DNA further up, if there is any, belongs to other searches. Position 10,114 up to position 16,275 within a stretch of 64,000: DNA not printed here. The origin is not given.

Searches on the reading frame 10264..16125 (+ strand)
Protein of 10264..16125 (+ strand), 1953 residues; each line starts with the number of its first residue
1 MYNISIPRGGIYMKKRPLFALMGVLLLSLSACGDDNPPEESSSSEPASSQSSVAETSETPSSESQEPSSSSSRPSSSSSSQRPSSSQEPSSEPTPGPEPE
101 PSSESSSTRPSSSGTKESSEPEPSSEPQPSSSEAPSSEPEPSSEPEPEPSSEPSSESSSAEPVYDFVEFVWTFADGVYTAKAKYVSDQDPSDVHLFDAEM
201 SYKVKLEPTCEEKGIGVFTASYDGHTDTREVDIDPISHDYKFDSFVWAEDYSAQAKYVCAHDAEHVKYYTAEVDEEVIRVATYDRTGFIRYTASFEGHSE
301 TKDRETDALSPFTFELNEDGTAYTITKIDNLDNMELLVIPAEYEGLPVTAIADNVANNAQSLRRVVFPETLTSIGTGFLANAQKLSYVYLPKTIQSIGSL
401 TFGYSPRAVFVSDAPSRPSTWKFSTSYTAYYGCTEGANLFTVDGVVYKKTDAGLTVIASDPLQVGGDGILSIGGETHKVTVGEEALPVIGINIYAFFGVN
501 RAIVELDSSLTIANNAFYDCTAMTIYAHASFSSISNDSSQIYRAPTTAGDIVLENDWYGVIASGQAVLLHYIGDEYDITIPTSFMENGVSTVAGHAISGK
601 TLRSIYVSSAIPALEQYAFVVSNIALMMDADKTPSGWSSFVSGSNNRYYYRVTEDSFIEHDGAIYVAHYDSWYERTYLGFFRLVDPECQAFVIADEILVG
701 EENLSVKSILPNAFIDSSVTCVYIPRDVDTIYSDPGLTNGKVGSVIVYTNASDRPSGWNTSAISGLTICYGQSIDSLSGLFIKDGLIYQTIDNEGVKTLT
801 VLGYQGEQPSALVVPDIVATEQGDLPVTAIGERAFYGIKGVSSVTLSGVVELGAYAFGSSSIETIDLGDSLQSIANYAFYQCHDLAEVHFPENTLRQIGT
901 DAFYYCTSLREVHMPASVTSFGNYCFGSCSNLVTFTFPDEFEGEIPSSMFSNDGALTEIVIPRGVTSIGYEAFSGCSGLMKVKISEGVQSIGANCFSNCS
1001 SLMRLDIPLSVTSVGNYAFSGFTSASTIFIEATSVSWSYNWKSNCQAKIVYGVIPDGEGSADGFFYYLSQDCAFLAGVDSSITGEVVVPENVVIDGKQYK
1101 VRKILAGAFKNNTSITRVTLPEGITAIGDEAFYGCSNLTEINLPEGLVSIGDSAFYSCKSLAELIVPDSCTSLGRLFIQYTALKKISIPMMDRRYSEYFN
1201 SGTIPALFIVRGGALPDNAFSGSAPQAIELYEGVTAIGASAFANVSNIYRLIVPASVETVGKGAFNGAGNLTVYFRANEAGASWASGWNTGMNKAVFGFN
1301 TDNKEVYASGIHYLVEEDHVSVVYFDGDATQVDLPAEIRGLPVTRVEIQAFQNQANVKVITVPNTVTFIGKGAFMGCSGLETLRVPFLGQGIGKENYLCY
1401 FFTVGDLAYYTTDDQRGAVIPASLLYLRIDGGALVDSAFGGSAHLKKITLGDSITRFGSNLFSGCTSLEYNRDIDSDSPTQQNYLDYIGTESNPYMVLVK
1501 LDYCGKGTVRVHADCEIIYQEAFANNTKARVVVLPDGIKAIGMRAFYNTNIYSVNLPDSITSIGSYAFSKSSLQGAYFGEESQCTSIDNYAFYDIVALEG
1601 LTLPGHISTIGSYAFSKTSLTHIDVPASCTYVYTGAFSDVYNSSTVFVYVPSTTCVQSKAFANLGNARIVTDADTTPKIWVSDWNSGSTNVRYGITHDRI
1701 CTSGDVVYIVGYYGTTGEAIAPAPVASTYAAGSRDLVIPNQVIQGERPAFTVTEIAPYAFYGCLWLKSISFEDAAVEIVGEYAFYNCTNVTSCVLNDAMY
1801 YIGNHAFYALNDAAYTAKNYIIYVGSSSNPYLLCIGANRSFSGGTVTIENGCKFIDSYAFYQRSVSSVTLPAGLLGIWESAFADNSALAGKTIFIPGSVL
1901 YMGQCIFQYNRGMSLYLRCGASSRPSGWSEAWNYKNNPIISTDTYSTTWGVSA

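Call 61: search_protein_families(library=pfam, proteins=[window:10264-16125:+], max_evalue=0.00001)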
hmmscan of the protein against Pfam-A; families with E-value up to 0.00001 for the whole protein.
window:10264-16125:+ (1953 aa): 2 families
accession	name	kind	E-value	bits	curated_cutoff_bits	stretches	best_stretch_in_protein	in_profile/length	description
PF13306.12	LRR_5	-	1e-158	520.4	27.7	7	1517-1640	2-123/127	BspA type Leucine rich repeat region (6 copies)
PF13855.12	LRR_8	-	1.7e-18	66.6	27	0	1124-1165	13-55/61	Leucine rich repeat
